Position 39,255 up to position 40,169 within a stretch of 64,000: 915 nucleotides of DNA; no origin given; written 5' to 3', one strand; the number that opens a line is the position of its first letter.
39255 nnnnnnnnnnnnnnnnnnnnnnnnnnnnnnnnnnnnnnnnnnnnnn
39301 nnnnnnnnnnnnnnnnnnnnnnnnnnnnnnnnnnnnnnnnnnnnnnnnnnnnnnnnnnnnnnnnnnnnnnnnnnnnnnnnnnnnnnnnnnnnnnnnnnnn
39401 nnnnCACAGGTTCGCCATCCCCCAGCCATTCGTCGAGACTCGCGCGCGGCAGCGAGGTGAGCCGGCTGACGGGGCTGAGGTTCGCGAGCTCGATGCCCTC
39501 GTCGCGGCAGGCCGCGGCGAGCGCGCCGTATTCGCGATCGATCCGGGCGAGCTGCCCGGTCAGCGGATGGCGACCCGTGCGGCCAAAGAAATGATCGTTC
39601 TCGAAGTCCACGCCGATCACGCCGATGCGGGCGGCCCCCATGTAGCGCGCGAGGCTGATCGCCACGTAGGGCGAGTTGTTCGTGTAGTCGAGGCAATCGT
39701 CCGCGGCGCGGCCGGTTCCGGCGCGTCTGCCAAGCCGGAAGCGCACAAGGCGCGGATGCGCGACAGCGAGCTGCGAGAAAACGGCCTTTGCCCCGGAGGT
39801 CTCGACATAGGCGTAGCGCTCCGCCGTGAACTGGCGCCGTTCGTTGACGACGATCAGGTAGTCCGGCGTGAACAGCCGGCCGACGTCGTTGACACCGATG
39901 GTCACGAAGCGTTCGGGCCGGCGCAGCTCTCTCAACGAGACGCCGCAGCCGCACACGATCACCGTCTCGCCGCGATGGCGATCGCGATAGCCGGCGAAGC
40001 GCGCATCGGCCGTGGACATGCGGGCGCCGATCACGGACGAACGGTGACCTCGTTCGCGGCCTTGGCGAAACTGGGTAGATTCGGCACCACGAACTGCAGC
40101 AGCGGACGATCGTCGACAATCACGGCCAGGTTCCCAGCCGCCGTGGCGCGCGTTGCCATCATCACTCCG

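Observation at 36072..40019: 1315-aa five-module glycosyl/methyl-transferase encoded inside the eCIS operon, between the fibre and the cargo gene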

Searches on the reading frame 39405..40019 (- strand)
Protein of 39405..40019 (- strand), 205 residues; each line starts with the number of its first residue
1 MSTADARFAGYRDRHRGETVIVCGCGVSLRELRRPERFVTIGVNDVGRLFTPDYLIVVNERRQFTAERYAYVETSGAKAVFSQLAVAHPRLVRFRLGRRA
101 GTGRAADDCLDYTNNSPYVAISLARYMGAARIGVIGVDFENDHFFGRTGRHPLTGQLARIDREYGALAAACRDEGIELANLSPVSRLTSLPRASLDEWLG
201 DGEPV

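Call 92: search_solved_structures(query=A5, max_evalue=10, show_alignments=3)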
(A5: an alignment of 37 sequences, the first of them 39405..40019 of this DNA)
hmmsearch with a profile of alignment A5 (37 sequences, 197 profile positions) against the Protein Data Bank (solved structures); distinct sequences matched with E-value up to 10: 6.
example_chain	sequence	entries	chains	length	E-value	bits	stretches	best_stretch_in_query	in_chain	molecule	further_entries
8f2r_C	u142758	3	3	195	1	12.1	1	4-56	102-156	COMM domain-containing protein 3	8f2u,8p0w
9hn8_A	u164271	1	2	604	1.3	11.7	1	12-48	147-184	1-deoxy-D-xylulose-5-phosphate synthase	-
8ogh_A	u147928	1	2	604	1.3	11.7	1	12-48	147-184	1-deoxy-D-xylulose-5-phosphate synthase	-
7a9g_AAA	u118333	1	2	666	1.3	11.7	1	12-48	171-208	1-deoxy-D-xylulose-5-phosphate synthase,1-deoxy-D-xylulose-5-phosphate synthase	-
7a9h_AAA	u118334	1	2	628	1.4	11.6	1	12-48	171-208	1-deoxy-D-xylulose-5-phosphate synthase,1-deoxy-D-xylulose-5-phosphate synthase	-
8tek_D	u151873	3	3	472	1.5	11.6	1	148-182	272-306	Growth-arrest-specific microtubule-binding protein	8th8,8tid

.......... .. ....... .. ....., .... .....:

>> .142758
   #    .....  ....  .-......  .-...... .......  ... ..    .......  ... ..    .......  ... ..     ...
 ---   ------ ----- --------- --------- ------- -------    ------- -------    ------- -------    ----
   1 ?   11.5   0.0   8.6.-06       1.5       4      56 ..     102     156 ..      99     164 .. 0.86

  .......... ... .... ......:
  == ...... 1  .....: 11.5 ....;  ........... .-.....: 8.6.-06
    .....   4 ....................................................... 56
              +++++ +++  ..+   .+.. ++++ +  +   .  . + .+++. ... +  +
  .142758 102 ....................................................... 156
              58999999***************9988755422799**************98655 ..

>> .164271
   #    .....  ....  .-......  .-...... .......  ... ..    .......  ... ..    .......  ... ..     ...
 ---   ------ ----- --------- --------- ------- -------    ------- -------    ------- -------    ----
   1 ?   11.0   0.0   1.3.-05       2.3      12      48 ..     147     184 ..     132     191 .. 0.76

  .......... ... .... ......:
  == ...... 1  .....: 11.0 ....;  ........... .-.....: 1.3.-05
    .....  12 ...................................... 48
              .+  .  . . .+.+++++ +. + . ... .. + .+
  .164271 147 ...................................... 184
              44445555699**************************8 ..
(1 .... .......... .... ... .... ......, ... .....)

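Call 93: search_protein_families(library=pfam, alignment_id=A5, max_evalue=1)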
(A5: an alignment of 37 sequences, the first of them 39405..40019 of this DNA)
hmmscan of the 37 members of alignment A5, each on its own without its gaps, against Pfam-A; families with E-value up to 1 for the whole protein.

A. member 1, window:39405-40019:- (205 aa): 2 families
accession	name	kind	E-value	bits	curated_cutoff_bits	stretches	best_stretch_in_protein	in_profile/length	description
PF01973.23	MptE-like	-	0.0072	16.5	34.6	1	52-140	70-167/171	6-hydroxymethylpterin diphosphokinase MptE-like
PF07209.17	DUF1415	-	0.22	11.7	26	1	102-125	113-136/171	Protein of unknown function (DUF1415)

B. families by the number of members that match (of 37 scanned): 11 families
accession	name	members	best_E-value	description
PF01973.23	MptE-like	34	3.3e-05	6-hydroxymethylpterin diphosphokinase MptE-like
PF00107.32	ADH_zinc_N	1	0.025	Zinc-binding dehydrogenase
PF01218.23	Coprogen_oxidas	1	0.03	Coproporphyrinogen III oxidase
PF04199.19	Cyclase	1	0.049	Putative cyclase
PF13580.11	SIS_2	1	0.069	SIS domain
PF08892.16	YqcI_YcgG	1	0.072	YqcI/YcgG family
PF22345.2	GLMA_C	1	0.094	GLMA, C-terminal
PF03621.18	MbtH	1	0.14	MbtH-like protein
PF07209.17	DUF1415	1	0.22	Protein of unknown function (DUF1415)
PF22773.1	Myo1_CA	1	0.27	Myosin-1, central acidic domain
PF10945.13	CBP_BcsR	1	0.6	Cellulose biosynthesis protein BcsR-like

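Call 109: find_homologous_proteins(query=window:39405-40019:-, max_evalue=1e-10)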
Query window:39405-40019:- (205 aa): 222 proteins with E <= 1e-10 among 2690 candidates; the best 120 are listed.
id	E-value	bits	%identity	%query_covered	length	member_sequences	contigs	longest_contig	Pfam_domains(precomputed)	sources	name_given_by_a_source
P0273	1.4e-93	330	73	97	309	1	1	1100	-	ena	-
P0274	4.9e-84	299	71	93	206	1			-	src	-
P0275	5.5e-82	292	68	95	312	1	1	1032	-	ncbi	ncbi:MAG: hypothetical protein ACREI7_13575, partial [Myxococcota bacterium]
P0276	2.3e-76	274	65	93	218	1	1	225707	-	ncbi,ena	-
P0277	1.9e-69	251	60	96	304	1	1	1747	-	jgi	jgi:hypothetical protein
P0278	4.6e-69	250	77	71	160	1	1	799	-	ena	-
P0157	1.1e-68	249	59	95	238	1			-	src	-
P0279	1.9e-68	248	63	92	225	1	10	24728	-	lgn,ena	-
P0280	2.4e-68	248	60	97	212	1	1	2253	-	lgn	-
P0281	1.4e-67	245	58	98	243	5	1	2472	-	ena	-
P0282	5.2e-66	240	58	100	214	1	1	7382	-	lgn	-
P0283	8.2e-66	240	56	93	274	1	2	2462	-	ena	-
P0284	1.8e-65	238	75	70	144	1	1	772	-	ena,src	-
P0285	3.1e-65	238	60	92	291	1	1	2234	-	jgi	jgi:hypothetical protein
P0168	4.4e-65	237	57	95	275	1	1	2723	-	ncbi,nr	ncbi:MAG: hypothetical protein OEY07_20815, partial [Gammaproteobacteria bacterium]|nr:hypothetical 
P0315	7.9e-59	217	58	86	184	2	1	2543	PF01973.24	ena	-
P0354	1.0e-52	197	52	91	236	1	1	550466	-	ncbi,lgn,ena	-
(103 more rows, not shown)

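Call 110: find_encoding_contigs(protein=P0276, flank=10000, max_places=1)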
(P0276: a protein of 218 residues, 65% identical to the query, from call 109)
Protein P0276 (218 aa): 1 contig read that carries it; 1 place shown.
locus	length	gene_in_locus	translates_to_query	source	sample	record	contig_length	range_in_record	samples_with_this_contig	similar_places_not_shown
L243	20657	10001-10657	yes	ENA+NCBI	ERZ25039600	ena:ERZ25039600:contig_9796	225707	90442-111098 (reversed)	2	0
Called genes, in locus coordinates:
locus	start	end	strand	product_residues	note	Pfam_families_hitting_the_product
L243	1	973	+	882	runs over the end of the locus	-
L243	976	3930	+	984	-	-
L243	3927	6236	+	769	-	-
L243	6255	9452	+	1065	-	PF20129:DUF6519, PF14870:PSII_BNR, PF20129:DUF6519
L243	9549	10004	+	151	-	-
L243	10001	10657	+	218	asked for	-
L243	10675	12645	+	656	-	PF00534:Glycos_transf_1, PF13692:Glyco_trans_1_4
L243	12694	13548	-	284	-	PF01764:Lipase_3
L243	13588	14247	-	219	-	PF13516:LRR_6 (faint), PF12799:LRR_4 (faint)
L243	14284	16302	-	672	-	PF02926:THUMP, PF01170:UPF0020, PF10672:Methyltrans_SAM, PF03602:Cons_hypoth95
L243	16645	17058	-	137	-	PF01844:HNH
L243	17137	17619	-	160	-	PF11159:DUF2939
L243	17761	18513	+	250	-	PF13548:DUF4126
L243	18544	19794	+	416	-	PF01743:PolyA_pol, PF12627:PolyA_pol_RNAbd, PF01966:HD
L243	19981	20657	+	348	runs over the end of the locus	PF03150:CCP_MauG, PF00034:Cytochrom_C (faint)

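Call 111: find_encoding_contigs(protein=P0354, flank=10000, max_places=1)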
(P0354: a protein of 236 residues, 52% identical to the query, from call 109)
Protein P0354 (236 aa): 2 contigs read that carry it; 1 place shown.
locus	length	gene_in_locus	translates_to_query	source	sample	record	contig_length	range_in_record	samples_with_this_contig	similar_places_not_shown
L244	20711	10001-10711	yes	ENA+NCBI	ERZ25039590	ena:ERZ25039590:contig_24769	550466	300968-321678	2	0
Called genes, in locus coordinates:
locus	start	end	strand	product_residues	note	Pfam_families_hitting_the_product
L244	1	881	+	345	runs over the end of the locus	PF13384:HTH_23 (weak), PF12762:DDE_Tnp_IS1595 (weak)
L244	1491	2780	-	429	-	PF00171:Aldedh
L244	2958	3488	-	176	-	PF00994:MoCF_biosynth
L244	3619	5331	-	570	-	PF00916:Sulfate_transp, PF01740:STAS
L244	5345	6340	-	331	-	PF01965:DJ-1_PfpI, PF00165:HTH_AraC (weak), PF12833:HTH_18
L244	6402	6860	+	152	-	-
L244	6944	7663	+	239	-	PF01965:DJ-1_PfpI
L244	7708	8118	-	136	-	PF00903:Glyoxalase, PF13669:Glyoxalase_4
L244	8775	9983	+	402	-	-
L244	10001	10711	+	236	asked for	-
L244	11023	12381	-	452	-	PF05598:DUF772, PF01609:DDE_Tnp_1, PF13751:DDE_Tnp_1_6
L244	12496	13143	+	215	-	PF11157:DUF2937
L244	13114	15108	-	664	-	PF13229:Beta_helix, PF08548:Peptidase_M10_C (weak)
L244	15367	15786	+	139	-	PF13384:HTH_23, PF13518:HTH_28, PF13551:HTH_29, PF13565:HTH_32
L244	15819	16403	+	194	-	PF13358:DDE_3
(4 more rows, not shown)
